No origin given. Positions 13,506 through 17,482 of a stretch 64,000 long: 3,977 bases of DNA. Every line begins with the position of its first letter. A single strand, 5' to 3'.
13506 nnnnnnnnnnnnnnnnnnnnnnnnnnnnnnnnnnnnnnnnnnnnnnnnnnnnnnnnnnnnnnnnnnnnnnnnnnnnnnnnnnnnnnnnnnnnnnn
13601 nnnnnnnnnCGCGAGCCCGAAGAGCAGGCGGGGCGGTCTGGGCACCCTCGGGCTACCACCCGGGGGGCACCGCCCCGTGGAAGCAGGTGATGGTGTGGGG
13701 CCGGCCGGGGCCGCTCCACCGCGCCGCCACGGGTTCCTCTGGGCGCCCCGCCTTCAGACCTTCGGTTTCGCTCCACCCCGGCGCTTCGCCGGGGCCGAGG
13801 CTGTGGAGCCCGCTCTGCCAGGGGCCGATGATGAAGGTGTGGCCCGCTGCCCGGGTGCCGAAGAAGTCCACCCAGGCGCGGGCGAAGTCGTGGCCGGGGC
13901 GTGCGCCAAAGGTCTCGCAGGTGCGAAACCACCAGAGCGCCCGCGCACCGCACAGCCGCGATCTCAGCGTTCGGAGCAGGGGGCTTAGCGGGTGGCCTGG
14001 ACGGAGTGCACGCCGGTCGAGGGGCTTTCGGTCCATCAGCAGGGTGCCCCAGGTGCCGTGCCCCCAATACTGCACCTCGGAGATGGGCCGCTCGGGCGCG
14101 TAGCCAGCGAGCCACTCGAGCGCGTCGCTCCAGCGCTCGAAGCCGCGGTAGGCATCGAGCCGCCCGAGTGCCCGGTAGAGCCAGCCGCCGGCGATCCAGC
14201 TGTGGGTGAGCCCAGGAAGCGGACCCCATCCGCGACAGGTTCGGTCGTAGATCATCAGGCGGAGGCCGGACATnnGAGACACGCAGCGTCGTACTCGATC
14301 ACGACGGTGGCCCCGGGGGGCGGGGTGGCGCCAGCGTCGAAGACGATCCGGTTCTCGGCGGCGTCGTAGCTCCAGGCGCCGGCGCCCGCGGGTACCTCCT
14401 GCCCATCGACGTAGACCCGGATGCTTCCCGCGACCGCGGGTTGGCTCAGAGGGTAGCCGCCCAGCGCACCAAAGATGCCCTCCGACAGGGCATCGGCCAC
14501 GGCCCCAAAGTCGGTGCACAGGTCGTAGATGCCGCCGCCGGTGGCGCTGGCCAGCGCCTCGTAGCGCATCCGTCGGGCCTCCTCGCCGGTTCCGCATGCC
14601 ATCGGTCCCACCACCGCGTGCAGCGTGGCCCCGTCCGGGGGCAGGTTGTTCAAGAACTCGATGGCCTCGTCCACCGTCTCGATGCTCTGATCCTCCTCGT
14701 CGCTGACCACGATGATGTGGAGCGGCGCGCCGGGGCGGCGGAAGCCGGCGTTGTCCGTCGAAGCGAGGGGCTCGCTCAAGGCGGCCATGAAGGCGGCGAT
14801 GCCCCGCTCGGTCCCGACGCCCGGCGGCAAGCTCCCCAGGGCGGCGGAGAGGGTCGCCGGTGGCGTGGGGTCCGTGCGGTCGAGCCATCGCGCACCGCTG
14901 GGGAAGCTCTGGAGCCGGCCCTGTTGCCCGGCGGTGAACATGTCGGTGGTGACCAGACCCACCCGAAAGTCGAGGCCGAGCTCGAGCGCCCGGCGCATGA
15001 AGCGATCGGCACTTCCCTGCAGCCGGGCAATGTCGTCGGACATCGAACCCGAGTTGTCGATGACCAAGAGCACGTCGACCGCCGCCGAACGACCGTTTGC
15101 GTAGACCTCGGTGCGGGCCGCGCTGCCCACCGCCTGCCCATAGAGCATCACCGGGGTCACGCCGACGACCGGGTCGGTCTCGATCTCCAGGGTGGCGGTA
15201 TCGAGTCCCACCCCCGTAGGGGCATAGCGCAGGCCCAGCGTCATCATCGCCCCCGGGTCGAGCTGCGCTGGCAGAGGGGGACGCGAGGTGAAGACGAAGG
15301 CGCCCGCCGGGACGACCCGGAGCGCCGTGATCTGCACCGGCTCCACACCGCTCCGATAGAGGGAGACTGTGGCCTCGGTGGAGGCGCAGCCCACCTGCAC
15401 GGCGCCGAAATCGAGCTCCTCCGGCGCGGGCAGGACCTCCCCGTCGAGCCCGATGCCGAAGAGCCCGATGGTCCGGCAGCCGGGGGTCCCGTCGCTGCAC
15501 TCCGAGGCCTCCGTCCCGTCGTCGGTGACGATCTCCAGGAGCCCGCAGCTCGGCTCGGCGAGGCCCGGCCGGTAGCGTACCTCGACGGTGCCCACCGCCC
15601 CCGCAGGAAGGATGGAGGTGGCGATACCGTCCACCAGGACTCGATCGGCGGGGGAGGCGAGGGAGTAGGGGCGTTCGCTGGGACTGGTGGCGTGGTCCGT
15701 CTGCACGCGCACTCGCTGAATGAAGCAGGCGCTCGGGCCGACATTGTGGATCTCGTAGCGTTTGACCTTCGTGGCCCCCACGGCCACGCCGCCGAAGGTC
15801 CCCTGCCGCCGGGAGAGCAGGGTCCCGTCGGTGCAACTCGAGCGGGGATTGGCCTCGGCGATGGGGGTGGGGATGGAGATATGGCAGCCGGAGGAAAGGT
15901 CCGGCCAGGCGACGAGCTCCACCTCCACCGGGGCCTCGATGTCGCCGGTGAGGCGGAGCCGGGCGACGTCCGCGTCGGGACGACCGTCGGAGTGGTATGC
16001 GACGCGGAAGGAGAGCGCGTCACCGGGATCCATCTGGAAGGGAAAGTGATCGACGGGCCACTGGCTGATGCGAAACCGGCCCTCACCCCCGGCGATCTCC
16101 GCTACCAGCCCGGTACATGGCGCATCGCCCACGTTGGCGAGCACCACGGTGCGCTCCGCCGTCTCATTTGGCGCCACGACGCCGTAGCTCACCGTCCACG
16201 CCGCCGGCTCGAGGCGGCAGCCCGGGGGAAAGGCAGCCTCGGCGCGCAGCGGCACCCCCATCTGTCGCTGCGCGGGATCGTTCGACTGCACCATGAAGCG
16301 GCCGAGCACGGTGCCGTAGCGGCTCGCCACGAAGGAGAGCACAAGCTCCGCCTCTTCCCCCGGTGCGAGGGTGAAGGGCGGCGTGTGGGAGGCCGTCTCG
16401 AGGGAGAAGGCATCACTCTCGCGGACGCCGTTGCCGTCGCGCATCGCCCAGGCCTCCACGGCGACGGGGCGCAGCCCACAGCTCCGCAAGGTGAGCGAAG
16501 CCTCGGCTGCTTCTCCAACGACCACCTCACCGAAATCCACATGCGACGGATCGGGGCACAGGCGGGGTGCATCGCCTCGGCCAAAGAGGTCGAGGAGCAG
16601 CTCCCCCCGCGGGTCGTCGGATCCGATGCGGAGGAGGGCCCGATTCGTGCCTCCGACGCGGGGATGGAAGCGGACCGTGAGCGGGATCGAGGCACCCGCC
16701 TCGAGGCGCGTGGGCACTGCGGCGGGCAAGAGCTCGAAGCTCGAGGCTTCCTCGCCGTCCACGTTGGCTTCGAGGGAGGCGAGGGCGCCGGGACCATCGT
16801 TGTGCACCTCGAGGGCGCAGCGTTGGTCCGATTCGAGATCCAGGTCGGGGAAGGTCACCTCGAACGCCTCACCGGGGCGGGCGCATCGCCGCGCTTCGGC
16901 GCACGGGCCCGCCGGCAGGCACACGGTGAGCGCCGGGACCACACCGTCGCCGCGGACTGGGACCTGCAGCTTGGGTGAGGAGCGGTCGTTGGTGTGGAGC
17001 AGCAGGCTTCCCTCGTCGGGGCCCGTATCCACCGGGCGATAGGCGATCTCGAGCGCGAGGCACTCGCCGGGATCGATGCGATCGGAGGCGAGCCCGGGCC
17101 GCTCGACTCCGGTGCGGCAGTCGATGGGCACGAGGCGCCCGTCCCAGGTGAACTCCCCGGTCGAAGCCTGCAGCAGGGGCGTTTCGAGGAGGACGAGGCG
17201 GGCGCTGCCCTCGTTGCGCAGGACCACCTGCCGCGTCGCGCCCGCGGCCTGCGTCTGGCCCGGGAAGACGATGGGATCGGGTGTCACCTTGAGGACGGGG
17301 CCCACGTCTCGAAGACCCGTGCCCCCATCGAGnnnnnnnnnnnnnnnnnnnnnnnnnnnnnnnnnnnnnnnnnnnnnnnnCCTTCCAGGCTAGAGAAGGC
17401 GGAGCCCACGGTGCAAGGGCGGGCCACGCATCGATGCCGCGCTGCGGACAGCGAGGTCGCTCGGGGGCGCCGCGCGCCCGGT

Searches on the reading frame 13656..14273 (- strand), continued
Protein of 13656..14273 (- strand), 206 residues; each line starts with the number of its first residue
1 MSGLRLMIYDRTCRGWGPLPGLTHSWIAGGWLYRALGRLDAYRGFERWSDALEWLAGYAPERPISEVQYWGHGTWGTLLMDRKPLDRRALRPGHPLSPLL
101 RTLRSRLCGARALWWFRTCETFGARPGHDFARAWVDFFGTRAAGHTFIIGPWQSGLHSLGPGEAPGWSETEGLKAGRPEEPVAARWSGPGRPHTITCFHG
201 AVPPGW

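Call 71: search_protein_families(library=padloc, proteins=[window:13656-14273:-, P0236, P0247, P0253, P0270], max_evalue=0.01)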
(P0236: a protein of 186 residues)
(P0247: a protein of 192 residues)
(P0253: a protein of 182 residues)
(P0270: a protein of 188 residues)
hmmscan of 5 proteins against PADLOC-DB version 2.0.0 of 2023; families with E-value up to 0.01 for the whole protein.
window:13656-14273:- (206 aa): 0 families

P0236 (186 aa): 0 families

P0247 (192 aa): 0 families

P0253 (182 aa): 0 families

P0270 (188 aa): 0 families

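Call 77: search_solved_structures(query=A2, max_evalue=10, show_alignments=3)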
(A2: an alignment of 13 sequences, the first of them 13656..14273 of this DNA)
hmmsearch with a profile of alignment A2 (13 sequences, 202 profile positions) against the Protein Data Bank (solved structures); distinct sequences matched with E-value up to 10: 0.

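Call 78: search_solved_structures(query=P0247, max_evalue=10, show_alignments=3)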
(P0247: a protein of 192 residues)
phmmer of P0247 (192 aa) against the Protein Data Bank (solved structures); distinct sequences matched with E-value up to 10: 0.

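Call 80: find_homologous_proteins(query=A4, max_evalue=0.001)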
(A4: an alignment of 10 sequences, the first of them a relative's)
Query A4 (10 sequences) (192 aa, profile of the alignment): 98 proteins with E <= 0.001 among 8000 candidates.
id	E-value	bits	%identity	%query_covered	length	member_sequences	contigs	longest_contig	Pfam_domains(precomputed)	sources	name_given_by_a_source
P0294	1.6e-71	258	35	100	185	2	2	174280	-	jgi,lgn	jgi:hypothetical protein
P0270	1.1e-67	245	30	85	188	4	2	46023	-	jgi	jgi:hypothetical protein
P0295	6.4e-66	240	36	100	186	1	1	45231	-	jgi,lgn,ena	-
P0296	1.6e-65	238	34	100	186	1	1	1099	-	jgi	jgi:hypothetical protein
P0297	2.9e-65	238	35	100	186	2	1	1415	-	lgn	-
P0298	6.2e-65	236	30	100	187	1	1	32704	PF14252.12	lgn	-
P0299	6.3e-65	236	35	100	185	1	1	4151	-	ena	-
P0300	7.8e-65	236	34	100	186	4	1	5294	-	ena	-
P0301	1.4e-64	235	36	100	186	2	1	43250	PF14252.12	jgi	jgi:Domain of unknown function (DUF4347)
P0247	1.6e-64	235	100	100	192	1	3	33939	PF14252.12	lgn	-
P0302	2.5e-64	234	36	100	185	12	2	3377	-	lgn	-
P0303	3.3e-64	234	36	100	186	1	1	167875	-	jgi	jgi:hypothetical protein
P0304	5.3e-64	233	35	100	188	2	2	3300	-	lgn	-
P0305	6.8e-64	233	36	100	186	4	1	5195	-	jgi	jgi:hypothetical protein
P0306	1.3e-63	232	38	100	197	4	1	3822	-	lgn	-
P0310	5.4e-63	230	36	100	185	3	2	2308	PF14252.12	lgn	-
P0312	2.4e-62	228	34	100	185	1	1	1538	PF14252.12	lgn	-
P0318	9.0e-62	226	33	100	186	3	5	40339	PF14252.12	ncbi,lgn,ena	-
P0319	1.7e-61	225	34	100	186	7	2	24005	PF14252.12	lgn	-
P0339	1.0e-58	216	63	100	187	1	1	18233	PF14252.12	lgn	-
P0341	1.9e-58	215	35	100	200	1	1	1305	PF14252.12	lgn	-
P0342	2.1e-58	215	30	100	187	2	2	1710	PF14252.12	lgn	-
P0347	9.7e-58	213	43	100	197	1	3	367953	PF14252.12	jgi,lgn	jgi:hypothetical protein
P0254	3.4e-57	211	30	90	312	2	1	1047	-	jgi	jgi:hypothetical protein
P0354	1.7e-55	206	34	93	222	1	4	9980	PF14252.12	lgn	-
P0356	4.1e-55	204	35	93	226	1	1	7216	PF14252.12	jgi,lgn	jgi:hypothetical protein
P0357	6.8e-55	204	35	100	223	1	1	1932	PF14252.12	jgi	jgi:hypothetical protein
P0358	8.0e-55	203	35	100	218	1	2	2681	PF14252.12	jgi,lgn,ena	jgi:hypothetical protein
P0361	1.3e-53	200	39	91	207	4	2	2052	PF14252.12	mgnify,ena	mgnify:FL=1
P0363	7.0e-53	197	41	93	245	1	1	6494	PF14252.12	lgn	-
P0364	1.0e-52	197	36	89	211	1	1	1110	PF14252.12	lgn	-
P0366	2.3e-52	195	39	90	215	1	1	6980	PF14252.12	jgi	jgi:hypothetical protein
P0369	3.0e-52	195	35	100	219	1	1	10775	PF14252.12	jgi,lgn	jgi:hypothetical protein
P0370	3.7e-52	195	39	90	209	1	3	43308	PF14252.12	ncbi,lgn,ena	-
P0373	9.6e-51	190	35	100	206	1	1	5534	PF14252.12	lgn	-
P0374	2.1e-50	189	33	100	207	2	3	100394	PF14252.12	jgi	-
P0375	2.2e-50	189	38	90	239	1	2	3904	PF14252.12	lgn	-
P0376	2.5e-50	189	38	90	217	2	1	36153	PF14252.12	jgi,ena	jgi:hypothetical protein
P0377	1.8e-49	186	30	100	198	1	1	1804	PF14252.12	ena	-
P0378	1.6e-48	183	36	99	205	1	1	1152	PF14252.12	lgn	-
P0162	1.7e-48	183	39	85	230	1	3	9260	PF14252.12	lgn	-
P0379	6.3e-48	181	37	79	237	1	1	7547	PF14252.12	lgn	-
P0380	7.7e-48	181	37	94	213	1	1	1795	PF14252.12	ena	-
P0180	1.3e-46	177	34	99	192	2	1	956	PF14252.12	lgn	-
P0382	3.6e-46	175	34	97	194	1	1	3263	PF14252.12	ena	-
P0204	5.3e-41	158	32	100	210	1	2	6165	PF14252.12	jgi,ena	jgi:hypothetical protein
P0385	5.0e-37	145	29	94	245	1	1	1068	PF14252.12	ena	-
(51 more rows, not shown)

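Call 81: search_protein_families(library=pfam, proteins=[L003:6253-8001:+, L085:7594-8001:+, L081:5448-7964:+, L058:10812-12428:-, L015:2371-3321:+, L019:7114-7980:+, L106:5519-6001:+, L099:6565-7398:+, L087:7666-8001:+, L087:8561-8830:+], max_evalue=0.001)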
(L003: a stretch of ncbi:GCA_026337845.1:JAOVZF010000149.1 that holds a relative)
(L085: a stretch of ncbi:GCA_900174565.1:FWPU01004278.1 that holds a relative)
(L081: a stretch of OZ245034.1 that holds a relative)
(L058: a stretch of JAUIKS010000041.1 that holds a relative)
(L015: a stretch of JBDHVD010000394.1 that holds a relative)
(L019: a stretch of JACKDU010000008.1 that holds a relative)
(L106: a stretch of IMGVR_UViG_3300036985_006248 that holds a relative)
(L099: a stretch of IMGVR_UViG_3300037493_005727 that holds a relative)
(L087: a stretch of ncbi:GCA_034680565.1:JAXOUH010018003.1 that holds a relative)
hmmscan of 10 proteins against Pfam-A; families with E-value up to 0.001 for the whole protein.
L003:6253-8001:+ (583 aa): 1 family
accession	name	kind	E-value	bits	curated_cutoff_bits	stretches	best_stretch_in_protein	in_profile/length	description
PF07603.17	Lcl_C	-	2.8e-05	24.8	34.9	1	500-562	23-98/117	Lcl C-terminal domain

L085:7594-8001:+ (136 aa): 0 families

L081:5448-7964:+ (839 aa): 1 family
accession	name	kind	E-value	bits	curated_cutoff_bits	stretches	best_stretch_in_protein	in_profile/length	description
PF18911.6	PKD_4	-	5.1e-06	26.9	27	1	591-632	16-57/85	PKD domain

L058:10812-12428:- (538 aa): 1 family
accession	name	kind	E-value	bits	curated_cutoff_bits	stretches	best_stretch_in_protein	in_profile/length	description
PF01551.29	Peptidase_M23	-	3.1e-15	56.6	28.7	1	390-478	5-89/96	Peptidase family M23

L015:2371-3321:+ (317 aa): 4 families
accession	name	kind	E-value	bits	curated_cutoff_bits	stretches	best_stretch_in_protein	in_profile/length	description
PF00561.26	Abhydrolase_1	-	8.8e-25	88.2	25.8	1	59-305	1-245/245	alpha/beta hydrolase fold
PF12697.13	Abhydrolase_6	-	1.4e-23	85.1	26.3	1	61-310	1-216/217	Alpha/beta hydrolase family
PF12146.15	Hydrolase_4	-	1.6e-08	34.6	27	1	61-303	7-237/239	Serine aminopeptidase, S33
PF05057.20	DUF676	-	0.00067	19.7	20.3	1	61-150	8-103/217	Putative serine esterase (DUF676)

L019:7114-7980:+ (289 aa): 1 family
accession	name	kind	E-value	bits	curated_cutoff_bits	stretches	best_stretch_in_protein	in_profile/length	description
PF01066.26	CDP-OH_P_transf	-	9.1e-20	72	22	1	16-177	2-143/152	CDP-alcohol phosphatidyltransferase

L106:5519-6001:+ (161 aa): 1 family
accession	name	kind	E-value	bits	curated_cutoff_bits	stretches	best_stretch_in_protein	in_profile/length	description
PF03412.21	Peptidase_C39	-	4.3e-08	33.5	22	1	9-121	6-110/133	Peptidase C39 family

L099:6565-7398:+ (278 aa): 0 families

L087:7666-8001:+ (112 aa): 1 family
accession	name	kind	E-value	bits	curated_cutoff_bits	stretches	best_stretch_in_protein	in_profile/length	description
PF07866.17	DUF1653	-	7e-07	30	23.5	1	11-63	2-48/62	Protein of unknown function (DUF1653)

L087:8561-8830:+ (90 aa): 0 families

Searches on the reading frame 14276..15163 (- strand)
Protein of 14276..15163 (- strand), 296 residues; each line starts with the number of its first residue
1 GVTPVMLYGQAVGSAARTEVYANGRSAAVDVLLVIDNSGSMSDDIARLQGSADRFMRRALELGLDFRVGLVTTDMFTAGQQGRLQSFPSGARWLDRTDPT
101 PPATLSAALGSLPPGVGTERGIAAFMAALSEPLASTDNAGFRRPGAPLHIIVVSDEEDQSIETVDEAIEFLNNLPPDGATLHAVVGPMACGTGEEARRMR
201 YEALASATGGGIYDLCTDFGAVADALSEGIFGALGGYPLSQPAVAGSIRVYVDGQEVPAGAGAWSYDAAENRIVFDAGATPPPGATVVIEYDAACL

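Call 55: search_solved_structures(query=window:14276-15163:-, max_evalue=1)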
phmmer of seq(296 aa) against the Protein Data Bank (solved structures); distinct sequences matched with E-value up to 1: 3.
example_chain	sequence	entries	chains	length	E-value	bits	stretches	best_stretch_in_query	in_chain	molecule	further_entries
9mh1_I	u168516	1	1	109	0.2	14.4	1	193-267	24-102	Photosystem I reaction center subunit VIII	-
9mgz_I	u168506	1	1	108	0.21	14.3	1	193-267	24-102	Photosystem I reaction center subunit VIII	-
9szu_A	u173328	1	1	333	0.61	12.8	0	24-76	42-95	PLZ2.3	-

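Call 67: predict_structure(alignment_id=A3)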
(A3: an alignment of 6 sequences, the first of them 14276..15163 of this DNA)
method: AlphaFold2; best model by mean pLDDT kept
length: 296 residues; sequences in the alignment: 6
mean_pLDDT: 81.2   pTM: 0.73
mean pLDDT of the five models: 81.2, 80.4, 80.0, 78.9, 78.7
residues with pLDDT >= 90: 98; 70-90: 145; 50-70: 33; < 50: 20
segments of 3 or more residues with pLDDT < 50: 1-13, 191-193
pLDDT, mean of each block of 10 residues (from residue 1): 41 67 67 91 88 90 87 79 91 92 95 81 94 87 87 88 94 83 74 56 86 81 84 68 87 86 77 76 78 77
secondary structure, 60 per line:
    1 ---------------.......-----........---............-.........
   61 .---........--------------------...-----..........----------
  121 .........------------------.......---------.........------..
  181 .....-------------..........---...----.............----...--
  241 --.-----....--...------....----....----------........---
elements in order: E16-22 E28-35 H39-50 H52-61 E65-72 E93-95 H101-110 H121-129 E148-154 H164-172 E179-185 H199-208 E212-214 H219-231 E236-238 E249-252 E255-257 E264-267 E272-275 E286-293

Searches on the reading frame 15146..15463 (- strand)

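Call 54: search_protein_families(library=ncbifam, proteins=[window:15146-15463:-], max_evalue=1)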
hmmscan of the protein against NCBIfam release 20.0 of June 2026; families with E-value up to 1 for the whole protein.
seq(106 aa): 1 family
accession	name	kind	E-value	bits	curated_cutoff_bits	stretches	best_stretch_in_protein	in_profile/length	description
NF012200.0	choice_anch_D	domain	3.5e-12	46.8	45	1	7-97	14-104/108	choice-of-anchor D domain-containing protein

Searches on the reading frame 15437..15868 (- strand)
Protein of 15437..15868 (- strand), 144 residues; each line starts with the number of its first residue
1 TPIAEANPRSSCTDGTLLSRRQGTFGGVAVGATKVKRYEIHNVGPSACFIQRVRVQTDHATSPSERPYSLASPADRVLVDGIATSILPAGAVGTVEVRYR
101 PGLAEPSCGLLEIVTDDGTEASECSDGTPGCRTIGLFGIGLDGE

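Call 54: search_protein_families(library=ncbifam, proteins=[window:15437-15868:-], max_evalue=1)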
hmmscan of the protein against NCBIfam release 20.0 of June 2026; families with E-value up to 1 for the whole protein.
seq(144 aa): 1 family
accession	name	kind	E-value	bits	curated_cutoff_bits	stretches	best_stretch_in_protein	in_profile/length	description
NF012200.0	choice_anch_D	domain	0.0035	17.8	45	1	19-119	20-107/108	choice-of-anchor D domain-containing protein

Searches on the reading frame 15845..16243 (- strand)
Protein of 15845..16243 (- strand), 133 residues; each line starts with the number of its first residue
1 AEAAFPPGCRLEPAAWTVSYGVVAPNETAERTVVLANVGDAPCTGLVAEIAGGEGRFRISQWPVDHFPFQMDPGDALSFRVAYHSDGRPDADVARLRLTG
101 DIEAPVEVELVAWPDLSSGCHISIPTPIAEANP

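Call 54: search_protein_families(library=ncbifam, proteins=[window:15845-16243:-], max_evalue=1)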
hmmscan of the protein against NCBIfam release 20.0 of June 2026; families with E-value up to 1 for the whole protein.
seq(133 aa): 1 family
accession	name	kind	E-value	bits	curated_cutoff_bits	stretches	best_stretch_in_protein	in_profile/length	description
NF012200.0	choice_anch_D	domain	0.035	14.6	45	1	12-83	18-87/108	choice-of-anchor D domain-containing protein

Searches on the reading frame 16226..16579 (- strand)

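Call 54: search_protein_families(library=ncbifam, proteins=[window:16226-16579:-], max_evalue=1)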
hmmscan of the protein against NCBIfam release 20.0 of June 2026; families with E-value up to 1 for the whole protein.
seq(118 aa): 1 family
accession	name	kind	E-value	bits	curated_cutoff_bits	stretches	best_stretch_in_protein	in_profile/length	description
NF012200.0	choice_anch_D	domain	2.4e-09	37.7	45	1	5-103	15-107/108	choice-of-anchor D domain-containing protein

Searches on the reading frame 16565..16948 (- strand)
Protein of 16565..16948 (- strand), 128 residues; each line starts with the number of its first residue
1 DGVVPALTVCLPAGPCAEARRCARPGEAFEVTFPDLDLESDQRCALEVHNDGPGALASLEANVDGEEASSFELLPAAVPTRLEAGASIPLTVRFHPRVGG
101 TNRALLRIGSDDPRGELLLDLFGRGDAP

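Call 54: search_protein_families(library=ncbifam, proteins=[window:16565-16948:-], max_evalue=1)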
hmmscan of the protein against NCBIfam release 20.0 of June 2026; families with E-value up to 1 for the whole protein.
seq(128 aa): 1 family
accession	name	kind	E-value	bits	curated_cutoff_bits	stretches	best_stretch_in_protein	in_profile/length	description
NF012200.0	choice_anch_D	domain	8.5e-08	32.7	45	1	31-113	24-106/108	choice-of-anchor D domain-containing protein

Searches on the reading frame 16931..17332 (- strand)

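Call 54: search_protein_families(library=ncbifam, proteins=[window:16931-17332:-], max_evalue=1)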
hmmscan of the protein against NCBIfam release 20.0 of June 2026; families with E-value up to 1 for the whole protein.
seq(134 aa): 1 family
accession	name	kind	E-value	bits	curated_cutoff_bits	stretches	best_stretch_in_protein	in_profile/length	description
NF012200.0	choice_anch_D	domain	1.6e-05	25.4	45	1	4-118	7-107/108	choice-of-anchor D domain-containing protein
